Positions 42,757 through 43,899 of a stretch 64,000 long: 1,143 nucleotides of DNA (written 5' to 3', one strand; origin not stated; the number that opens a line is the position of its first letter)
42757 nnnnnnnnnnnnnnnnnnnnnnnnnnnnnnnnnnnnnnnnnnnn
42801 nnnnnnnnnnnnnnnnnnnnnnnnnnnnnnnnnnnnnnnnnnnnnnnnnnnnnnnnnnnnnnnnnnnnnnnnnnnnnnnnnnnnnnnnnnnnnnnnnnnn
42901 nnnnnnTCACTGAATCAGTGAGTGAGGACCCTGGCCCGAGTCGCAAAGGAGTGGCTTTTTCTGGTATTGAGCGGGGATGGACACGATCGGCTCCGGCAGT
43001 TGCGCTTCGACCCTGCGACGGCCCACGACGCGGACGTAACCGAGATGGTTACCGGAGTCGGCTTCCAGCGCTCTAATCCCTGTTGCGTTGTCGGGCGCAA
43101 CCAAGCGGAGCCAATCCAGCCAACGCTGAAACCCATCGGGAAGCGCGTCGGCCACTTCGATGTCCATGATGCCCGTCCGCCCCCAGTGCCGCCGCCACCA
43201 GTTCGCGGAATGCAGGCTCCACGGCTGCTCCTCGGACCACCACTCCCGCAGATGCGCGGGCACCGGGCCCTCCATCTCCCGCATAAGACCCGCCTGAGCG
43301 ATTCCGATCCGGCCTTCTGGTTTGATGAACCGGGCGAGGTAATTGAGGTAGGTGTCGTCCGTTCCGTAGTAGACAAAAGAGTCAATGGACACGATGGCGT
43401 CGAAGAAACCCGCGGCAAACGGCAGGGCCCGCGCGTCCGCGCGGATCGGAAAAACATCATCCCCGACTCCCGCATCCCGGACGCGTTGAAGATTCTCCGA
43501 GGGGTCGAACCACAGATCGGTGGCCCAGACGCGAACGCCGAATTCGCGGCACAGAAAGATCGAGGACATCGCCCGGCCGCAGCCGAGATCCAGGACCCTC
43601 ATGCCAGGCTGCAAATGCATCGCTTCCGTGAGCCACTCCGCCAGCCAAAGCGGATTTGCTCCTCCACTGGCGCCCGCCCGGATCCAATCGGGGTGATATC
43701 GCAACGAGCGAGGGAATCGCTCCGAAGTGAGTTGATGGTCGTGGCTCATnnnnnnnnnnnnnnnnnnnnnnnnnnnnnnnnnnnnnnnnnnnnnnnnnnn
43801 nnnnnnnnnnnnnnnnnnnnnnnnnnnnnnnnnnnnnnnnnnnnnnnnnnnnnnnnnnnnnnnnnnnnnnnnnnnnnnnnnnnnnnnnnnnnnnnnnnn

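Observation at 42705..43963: The methyltransferase is bracketed by two ~190-nt copies of the giant gene's promoter, 5' UTR and first ~38 codons, creating a coupled 44-codon leader ORF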

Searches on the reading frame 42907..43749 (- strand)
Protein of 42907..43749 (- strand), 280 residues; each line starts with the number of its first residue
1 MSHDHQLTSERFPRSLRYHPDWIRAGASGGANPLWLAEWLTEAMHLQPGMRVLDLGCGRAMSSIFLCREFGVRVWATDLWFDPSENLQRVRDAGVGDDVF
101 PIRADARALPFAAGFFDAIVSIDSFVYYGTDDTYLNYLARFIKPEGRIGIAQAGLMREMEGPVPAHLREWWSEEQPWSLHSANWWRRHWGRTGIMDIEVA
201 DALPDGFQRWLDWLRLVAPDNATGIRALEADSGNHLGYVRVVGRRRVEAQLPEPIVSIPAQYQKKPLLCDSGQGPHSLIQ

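Call 9: search_protein_families(library=pfam, proteins=[window:42907-43749:-], max_evalue=0.01)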
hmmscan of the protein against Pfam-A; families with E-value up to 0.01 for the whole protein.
window:42907-43749:- (280 aa): 7 families
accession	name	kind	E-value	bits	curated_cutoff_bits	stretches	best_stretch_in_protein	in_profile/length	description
PF13649.12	Methyltransf_25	-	1.9e-11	44.9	27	1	52-146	1-97/97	Methyltransferase domain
PF08241.18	Methyltransf_11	-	4.3e-10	40.5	21.2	1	53-148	1-93/95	Methyltransferase domain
PF02353.26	CMAS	-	1.2e-07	31.7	27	1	40-150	54-164/273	Mycolic acid cyclopropane synthetase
PF13847.12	Methyltransf_31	-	1.8e-06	28.2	27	1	47-172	2-127/145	Methyltransferase domain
PF13489.12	Methyltransf_23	-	3.3e-06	27.4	27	1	38-172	11-134/164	Methyltransferase domain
PF01209.24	Ubie_methyltran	-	0.0021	17.9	20.1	1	34-149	34-150/233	ubiE/COQ5 methyltransferase family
PF08242.18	Methyltransf_12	-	0.0038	18.4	30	1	53-148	1-98/98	Methyltransferase domain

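Call 10: find_encoding_contigs(protein=window:42907-43749:-, flank=10000, max_places=10)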
Protein window:42907-43749:- (280 aa): 2 contigs read that carry it; 1 place shown.
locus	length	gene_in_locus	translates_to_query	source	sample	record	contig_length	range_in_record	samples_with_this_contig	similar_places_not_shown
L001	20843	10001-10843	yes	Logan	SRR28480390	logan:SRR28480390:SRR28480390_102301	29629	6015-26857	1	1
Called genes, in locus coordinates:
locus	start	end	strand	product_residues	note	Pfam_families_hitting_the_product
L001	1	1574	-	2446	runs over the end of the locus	PF13385:Laminin_G_3, PF00932:LTD, PF08757:CotH, PF00932:LTD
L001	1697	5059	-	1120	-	PF13385:Laminin_G_3, PF07679:I-set (faint), PF13895:Ig_2 (faint), PF13927:Ig_3 (faint)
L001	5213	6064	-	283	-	PF02311:AraC_binding (faint), PF12833:HTH_18, PF00165:HTH_AraC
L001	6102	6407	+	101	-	PF07876:Dabb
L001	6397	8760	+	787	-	PF23500:DUF7133, PF00034:Cytochrom_C (faint), PF13442:Cytochrome_CBB3 (faint)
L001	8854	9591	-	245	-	-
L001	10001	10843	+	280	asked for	PF13489:Methyltransf_23 (weak), PF02353:CMAS, PF08241:Methyltransf_11, PF13649:Methyltransf_25, PF13847:Methyltransf_31 (faint)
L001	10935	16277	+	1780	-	-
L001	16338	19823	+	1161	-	-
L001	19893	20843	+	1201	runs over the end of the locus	PF18884:TSP3_bac (faint)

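Call 14: find_homologous_proteins(query=window:42907-43749:-, max_evalue=0.00001)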
Query window:42907-43749:- (280 aa): 6901 proteins with E <= 0.00001 among 8000 candidates; the best 120 are listed.
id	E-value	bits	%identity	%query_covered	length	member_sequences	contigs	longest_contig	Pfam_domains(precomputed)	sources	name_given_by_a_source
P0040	1.5e-193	660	100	100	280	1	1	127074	PF13847.13,PF13489.13,PF02353.27,PF13649.13,PF08241.19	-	-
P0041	5.8e-148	510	81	97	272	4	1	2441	PF13847.13,PF13489.13,PF02353.27,PF13649.13,PF01209.25,PF08241.19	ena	-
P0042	5.6e-147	507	80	97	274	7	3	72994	PF13847.13,PF13489.13,PF02353.27,PF13649.13,PF08241.19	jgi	jgi:SAM-dependent methyltransferase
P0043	1.9e-146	505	80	96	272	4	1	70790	PF13847.13,PF13489.13,PF02353.27,PF13649.13,PF08241.19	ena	-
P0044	4.2e-145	501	78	98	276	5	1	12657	PF13847.13,PF13489.13,PF02353.27,PF13649.13,PF01209.25,PF08241.19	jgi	-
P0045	2.1e-144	498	77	98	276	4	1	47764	PF13847.13,PF13489.13,PF02353.27,PF13649.13,PF01209.25,PF08241.19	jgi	jgi:cyclopropane fatty-acyl-phospholipid synthase-like methyltransferase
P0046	1.0e-142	493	77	97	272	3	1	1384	PF13847.13,PF13489.13,PF02353.27,PF13649.13,PF08241.19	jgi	jgi:ubiquinone/menaquinone biosynthesis C-methylase UbiE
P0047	5.5e-142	490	76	98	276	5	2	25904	PF13847.13,PF13489.13,PF02353.27,PF13649.13,PF01209.25,PF08241.19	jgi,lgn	jgi:cyclopropane fatty-acyl-phospholipid synthase-like methyltransferase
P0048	5.6e-142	490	77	98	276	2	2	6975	PF13847.13,PF13489.13,PF02353.27,PF13649.13,PF01209.25,PF08241.19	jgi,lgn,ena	-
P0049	1.2e-141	489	78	97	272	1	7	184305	PF13847.13,PF13489.13,PF02353.27,PF13649.13,PF01209.25,PF08241.19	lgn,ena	-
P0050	4.6e-141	487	77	97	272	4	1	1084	PF13847.13,PF13489.13,PF02353.27,PF13649.13,PF01209.25,PF08241.19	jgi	-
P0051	1.3e-140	486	76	97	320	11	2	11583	PF13847.13,PF13489.13,PF02353.27,PF13649.13,PF01209.25,PF08241.19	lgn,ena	-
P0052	5.4e-140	484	77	96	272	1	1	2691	PF13847.13,PF13489.13,PF03848.21,PF02353.27,PF13649.13,PF08241.19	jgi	jgi:cyclopropane fatty-acyl-phospholipid synthase-like methyltransferase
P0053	1.3e-139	483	75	98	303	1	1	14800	PF13847.13,PF13489.13,PF02353.27,PF13649.13,PF08241.19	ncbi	ncbi:MAG: SAM-dependent methyltransferase [Limisphaerales bacterium]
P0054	1.5e-139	482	74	98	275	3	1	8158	PF13847.13,PF13489.13,PF02353.27,PF13649.13,PF08241.19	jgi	jgi:SAM-dependent methyltransferase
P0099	5.5e-135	467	74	96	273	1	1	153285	PF13847.13,PF13489.13,PF02353.27,PF13649.13,PF08241.19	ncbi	-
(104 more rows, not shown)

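Call 37: search_protein_families(library=ncbifam, proteins=[window:42907-43749:-], max_evalue=0.01)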
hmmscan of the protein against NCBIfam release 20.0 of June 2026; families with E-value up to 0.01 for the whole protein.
window:42907-43749:- (280 aa): 24 families
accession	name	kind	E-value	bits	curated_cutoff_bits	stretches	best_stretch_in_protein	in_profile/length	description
NF045667.1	MTase_DVU1556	equivalog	2.7e-13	49.9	155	1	38-151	12-120/213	DVU_1556 family methyltransferase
NF045825.1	FAmtase_mtf2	equivalog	9.7e-10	38.1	400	1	49-153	59-161/248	fatty-acid O-methyltransferase Mtf2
NF008686.0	PRK11705.1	equivalog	8.4e-09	34.9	400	1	41-150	160-265/383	cyclopropane fatty acyl phospholipid synthase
NF001241.0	PRK00216.1-2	equivalog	1.5e-08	34.6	327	1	28-152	32-149/231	demethylmenaquinone methyltransferase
NF040703.1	cyclopro_CfaB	exception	2.9e-08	32.9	650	1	39-147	150-260/393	C17 cyclopropane fatty acid synthase CfaB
NF047649.1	MTase_UXPK_star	exception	6.6e-08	31.9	460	1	17-171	53-202/283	methyltransferase/UXPK-star double selenoprotein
NF041536.1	ArsM_DUF2284_UU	exception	6.8e-08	31.3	575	1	45-172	73-202/459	arsenite methyltransferase/DUF2284 domain selenoprotein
NF041537.1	ArsM_AhpD_UU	exception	4.2e-07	29.1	510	1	45-171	73-201/345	arsenite methyltransferase/AhpD domain selenoprotein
NF001240.0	PRK00216.1-1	equivalog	5.4e-07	28.9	378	1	28-148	44-166/251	bifunctional demethylmenaquinone methyltransferase/2-methoxy-6-polyprenyl-1,4-benzoquinol methylase UbiE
NF041675.1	sarc_dimgly_tmase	equivalog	6.3e-07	29.6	550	1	44-148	62-167/278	sarcosine/dimethylglycine N-methyltransferase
TIGR02021.1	BchM-ChlM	equivalog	1.1e-06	28.3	158.9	1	38-133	46-136/218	magnesium protoporphyrin IX methyltransferase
NF007610.0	PRK10258.1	equivalog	1.4e-05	24.6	342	1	38-150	32-138/251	malonyl-ACP O-methyltransferase BioC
NF045823.1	PthPhpthDimycoMt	equivalog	1.9e-05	23.9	300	1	49-151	67-167/256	phthiotriol/phenolphthiotriol dimycocerosates methyltransferase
NF043040.1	corrin_prot_MT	hypoth_equivalog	5.5e-05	22.7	180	1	43-152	37-149/216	corrinoid protein-associated methyltransferase CpaM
TIGR02072.1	BioC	equivalog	5.7e-05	23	184.95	1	36-148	23-130/244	malonyl-ACP O-methyltransferase BioC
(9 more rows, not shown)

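Call 39: search_solved_structures(query=window:42907-43749:-, max_evalue=0.001)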
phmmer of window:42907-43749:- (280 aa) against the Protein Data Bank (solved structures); distinct sequences matched with E-value up to 0.001: 24.
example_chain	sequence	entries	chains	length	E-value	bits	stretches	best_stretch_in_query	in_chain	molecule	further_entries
7fbh_A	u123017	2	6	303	3.1e-10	42.9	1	3-152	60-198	BezA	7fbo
8zc8_A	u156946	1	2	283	5.3e-10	42.2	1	36-151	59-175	MitM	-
21zq_A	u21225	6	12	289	5.5e-10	42.1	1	36-151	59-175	MitM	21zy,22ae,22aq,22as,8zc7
3bus_A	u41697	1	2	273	4e-09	39.3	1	36-162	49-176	Methyltransferase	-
4pne_A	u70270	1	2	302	9.8e-08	34.7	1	35-170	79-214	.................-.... protein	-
5wp4_A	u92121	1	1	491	2e-07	33.7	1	37-207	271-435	Phosphoethanolamine N-methyltransferase 1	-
6bqc_A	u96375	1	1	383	4.5e-07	32.5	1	39-148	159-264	Cyclopropane-fatty-acyl-phospholipid synthase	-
5wp5_A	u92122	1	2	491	9.4e-07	31.5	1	42-201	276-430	Phosphomethylethanolamine N-methyltransferase 2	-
6uv6_A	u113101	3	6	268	3.5e-06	29.6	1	47-159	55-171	D-glucose O-methyltransferase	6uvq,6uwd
3l8d_A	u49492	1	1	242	6.8e-06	28.7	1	48-154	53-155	Methyltransferase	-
4qtt_B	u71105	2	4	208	7.5e-06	28.5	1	41-136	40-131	Putative methyltransferase BUD23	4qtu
2avn_A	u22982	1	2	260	1.2e-05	27.8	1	45-148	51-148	ubiquinone/menaquinone biosynthesis methyltransferase-related protein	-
4krh_A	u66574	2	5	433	1.3e-05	27.7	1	46-214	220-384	Phosphoethanolamine N-methyltransferase 2 | Phospholethanolamine N-methyltransferase 2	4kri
7wtn_CB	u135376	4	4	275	1.4e-05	27.7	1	41-136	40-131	18S rRNA (guanine(1575)-N(7))-methyltransferase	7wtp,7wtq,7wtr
4f84_A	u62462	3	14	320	3.3e-05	26.4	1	45-210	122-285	Geranyl diphosphate 2-C-methyltransferase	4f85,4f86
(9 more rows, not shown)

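Call 40: find_encoding_contigs(protein=P0049, flank=6000, max_places=4)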
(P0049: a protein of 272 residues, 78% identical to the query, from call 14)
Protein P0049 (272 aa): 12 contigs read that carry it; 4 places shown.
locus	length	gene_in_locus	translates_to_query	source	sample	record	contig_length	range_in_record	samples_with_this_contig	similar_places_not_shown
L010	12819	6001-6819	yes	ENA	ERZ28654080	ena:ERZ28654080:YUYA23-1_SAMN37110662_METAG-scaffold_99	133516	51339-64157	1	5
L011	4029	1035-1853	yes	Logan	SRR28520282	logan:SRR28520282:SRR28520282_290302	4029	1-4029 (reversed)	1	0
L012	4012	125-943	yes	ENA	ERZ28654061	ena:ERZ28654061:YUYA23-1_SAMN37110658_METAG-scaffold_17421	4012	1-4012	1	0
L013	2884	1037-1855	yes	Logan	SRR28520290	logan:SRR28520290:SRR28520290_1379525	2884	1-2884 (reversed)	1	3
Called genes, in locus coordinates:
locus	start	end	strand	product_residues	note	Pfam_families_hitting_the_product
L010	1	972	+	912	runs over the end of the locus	PF02629:CoA_binding, PF13380:CoA_binding_2, PF13607:Succ_CoA_lig, PF19045:Ligase_CoA_2, PF13549:ATP-grasp_5, PF13302:Acetyltransf_3, PF00583:Acetyltransf_1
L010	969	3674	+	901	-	PF00111:Fer2 (weak), PF13510:Fer2_4, PF12838:Fer4_7 (weak), PF13187:Fer4_9 (weak), PF22117:Fer4_Nqo3, PF04879:Molybdop_Fe4S4, PF00384:Molybdopterin, PF01568:Molydop_binding, +1 more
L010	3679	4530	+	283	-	PF01226:Form_Nir_trans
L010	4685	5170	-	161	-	PF00190:Cupin_1 (weak), PF07883:Cupin_2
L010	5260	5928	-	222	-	-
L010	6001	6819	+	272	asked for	PF01209:Ubie_methyltran (weak), PF13489:Methyltransf_23, PF02353:CMAS, PF13847:Methyltransf_31 (weak), PF08241:Methyltransf_11, PF13649:Methyltransf_25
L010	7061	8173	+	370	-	PF03150:CCP_MauG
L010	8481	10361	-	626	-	PF07969:Amidohydro_3, PF01979:Amidohydro_1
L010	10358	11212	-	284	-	-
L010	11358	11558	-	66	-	PF03129:HGTP_anticodon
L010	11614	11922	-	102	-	PF12840:HTH_20, PF01022:HTH_5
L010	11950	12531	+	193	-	PF00581:Rhodanese, PF11127:YgaP-like_TM (faint)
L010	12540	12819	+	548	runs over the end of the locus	PF07992:Pyr_redox_2, PF13450:NAD_binding_8 (faint), PF13738:Pyr_redox_3 (faint), PF00070:Pyr_redox, PF02852:Pyr_redox_dim, PF00581:Rhodanese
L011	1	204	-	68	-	?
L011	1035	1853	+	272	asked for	PF01209:Ubie_methyltran (weak), PF13489:Methyltransf_23, PF02353:CMAS, PF13847:Methyltransf_31 (weak), PF08241:Methyltransf_11, PF13649:Methyltransf_25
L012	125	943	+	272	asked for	PF01209:Ubie_methyltran (weak), PF13489:Methyltransf_23, PF02353:CMAS, PF13847:Methyltransf_31 (weak), PF08241:Methyltransf_11, PF13649:Methyltransf_25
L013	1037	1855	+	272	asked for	PF01209:Ubie_methyltran (weak), PF13489:Methyltransf_23, PF02353:CMAS, PF13847:Methyltransf_31 (weak), PF08241:Methyltransf_11, PF13649:Methyltransf_25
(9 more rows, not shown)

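Call 41: find_encoding_contigs(protein=P0043, flank=6000, max_places=3)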
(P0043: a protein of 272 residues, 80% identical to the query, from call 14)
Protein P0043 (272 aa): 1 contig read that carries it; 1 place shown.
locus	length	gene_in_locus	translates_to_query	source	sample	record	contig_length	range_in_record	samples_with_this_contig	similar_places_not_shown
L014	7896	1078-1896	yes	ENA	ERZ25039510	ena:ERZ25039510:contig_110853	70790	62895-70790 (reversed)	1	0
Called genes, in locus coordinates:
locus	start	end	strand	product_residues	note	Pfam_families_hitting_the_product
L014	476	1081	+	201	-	PF00583:Acetyltransf_1, PF13508:Acetyltransf_7, PF13673:Acetyltransf_10, PF13527:Acetyltransf_9 (weak)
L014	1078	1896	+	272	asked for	PF13489:Methyltransf_23 (weak), PF02353:CMAS, PF13847:Methyltransf_31, PF08241:Methyltransf_11, PF13649:Methyltransf_25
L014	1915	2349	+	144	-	-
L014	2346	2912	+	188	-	-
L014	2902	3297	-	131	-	PF14534:DUF4440 (weak), PF12680:SnoaL_2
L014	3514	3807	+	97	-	-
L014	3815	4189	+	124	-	-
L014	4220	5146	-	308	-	-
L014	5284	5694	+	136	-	-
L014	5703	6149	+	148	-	PF01152:Bac_globin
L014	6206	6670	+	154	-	PF00583:Acetyltransf_1, PF13673:Acetyltransf_10, PF13508:Acetyltransf_7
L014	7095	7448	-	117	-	PF03825:Nuc_H_symport, PF07690:MFS_1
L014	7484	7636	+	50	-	-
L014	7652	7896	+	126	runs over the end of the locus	-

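Call 55: find_encoding_contigs(protein=P0041, flank=3000, max_places=4)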
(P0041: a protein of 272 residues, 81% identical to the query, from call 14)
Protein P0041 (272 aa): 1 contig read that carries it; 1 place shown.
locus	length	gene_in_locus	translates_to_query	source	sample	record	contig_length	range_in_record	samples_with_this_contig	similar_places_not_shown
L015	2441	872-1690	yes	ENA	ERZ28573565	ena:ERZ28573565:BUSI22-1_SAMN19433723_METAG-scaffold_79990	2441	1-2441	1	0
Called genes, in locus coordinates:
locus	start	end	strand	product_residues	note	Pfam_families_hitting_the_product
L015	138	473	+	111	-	-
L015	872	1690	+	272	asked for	PF01209:Ubie_methyltran (weak), PF13489:Methyltransf_23, PF02353:CMAS, PF13847:Methyltransf_31, PF08241:Methyltransf_11, PF13649:Methyltransf_25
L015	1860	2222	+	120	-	PF01521:Fe-S_biosyn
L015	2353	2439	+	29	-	?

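Call 56: find_encoding_contigs(protein=P0042, flank=5000, max_places=3)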
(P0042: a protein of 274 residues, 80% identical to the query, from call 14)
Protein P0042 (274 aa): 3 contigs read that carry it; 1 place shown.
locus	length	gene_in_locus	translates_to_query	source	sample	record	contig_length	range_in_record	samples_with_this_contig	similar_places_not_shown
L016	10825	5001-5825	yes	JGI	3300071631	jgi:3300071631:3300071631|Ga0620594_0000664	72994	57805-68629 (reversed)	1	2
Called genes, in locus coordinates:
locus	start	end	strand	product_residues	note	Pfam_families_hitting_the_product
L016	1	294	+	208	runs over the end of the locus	-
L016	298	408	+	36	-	-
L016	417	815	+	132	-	-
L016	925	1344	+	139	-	-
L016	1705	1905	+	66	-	-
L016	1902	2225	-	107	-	-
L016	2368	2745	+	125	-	-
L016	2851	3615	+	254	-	PF13578:Methyltransf_24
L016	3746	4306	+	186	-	-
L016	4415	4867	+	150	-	PF01451:LMWPc (faint)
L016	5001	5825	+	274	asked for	PF13489:Methyltransf_23 (weak), PF02353:CMAS (weak), PF13847:Methyltransf_31 (weak), PF08241:Methyltransf_11, PF13649:Methyltransf_25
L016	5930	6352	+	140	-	-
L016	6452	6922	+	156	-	PF01661:Macro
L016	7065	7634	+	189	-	-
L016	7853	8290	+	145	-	-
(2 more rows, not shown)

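Call 61: find_homologous_proteins(query=P0099, max_evalue=1e-60)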
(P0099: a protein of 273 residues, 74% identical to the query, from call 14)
Query P0099 (273 aa): 6979 proteins with E <= 1e-60 among 8000 candidates; the best 120 are listed.
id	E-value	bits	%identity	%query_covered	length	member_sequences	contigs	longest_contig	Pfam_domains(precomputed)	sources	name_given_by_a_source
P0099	5.1e-188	642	100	100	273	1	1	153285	PF13847.13,PF13489.13,PF02353.27,PF13649.13,PF08241.19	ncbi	-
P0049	4.7e-139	481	75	100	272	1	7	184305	PF13847.13,PF13489.13,PF02353.27,PF13649.13,PF01209.25,PF08241.19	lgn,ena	-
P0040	1.8e-135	469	74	98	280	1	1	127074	PF13847.13,PF13489.13,PF02353.27,PF13649.13,PF08241.19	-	-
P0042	4.2e-135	468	74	100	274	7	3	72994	PF13847.13,PF13489.13,PF02353.27,PF13649.13,PF08241.19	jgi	jgi:SAM-dependent methyltransferase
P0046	6.0e-135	468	72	100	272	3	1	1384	PF13847.13,PF13489.13,PF02353.27,PF13649.13,PF08241.19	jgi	jgi:ubiquinone/menaquinone biosynthesis C-methylase UbiE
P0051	1.6e-134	466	73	99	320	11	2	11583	PF13847.13,PF13489.13,PF02353.27,PF13649.13,PF01209.25,PF08241.19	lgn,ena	-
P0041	1.7e-134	466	74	100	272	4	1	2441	PF13847.13,PF13489.13,PF02353.27,PF13649.13,PF01209.25,PF08241.19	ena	-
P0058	3.0e-134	465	72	97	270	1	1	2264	PF13847.13,PF13489.13,PF02353.27,PF13649.13,PF08241.19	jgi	jgi:SAM-dependent methyltransferase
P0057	5.3e-134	464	73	97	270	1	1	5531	PF02353.27,PF13649.13,PF08241.19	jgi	jgi:SAM-dependent methyltransferase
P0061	9.3e-134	464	71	99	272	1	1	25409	PF13847.13,PF13489.13,PF02353.27,PF13649.13,PF08241.19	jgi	jgi:cyclopropane fatty-acyl-phospholipid synthase-like methyltransferase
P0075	1.4e-133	463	71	100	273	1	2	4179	PF13847.13,PF13489.13,PF02353.27,PF13649.13,PF08241.19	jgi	jgi:SAM-dependent methyltransferase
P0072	4.0e-133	462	74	100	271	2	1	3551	PF13847.13,PF13489.13,PF02353.27,PF13649.13,PF08241.19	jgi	jgi:SAM-dependent methyltransferase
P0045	5.5e-133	461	72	99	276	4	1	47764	PF13847.13,PF13489.13,PF02353.27,PF13649.13,PF01209.25,PF08241.19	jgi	jgi:cyclopropane fatty-acyl-phospholipid synthase-like methyltransferase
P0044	9.5e-133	460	71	99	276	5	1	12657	PF13847.13,PF13489.13,PF02353.27,PF13649.13,PF01209.25,PF08241.19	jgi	-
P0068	1.5e-132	460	71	97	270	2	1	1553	PF02353.27,PF13649.13,PF08241.19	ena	-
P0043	4.4e-130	452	72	100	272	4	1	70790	PF13847.13,PF13489.13,PF02353.27,PF13649.13,PF08241.19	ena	-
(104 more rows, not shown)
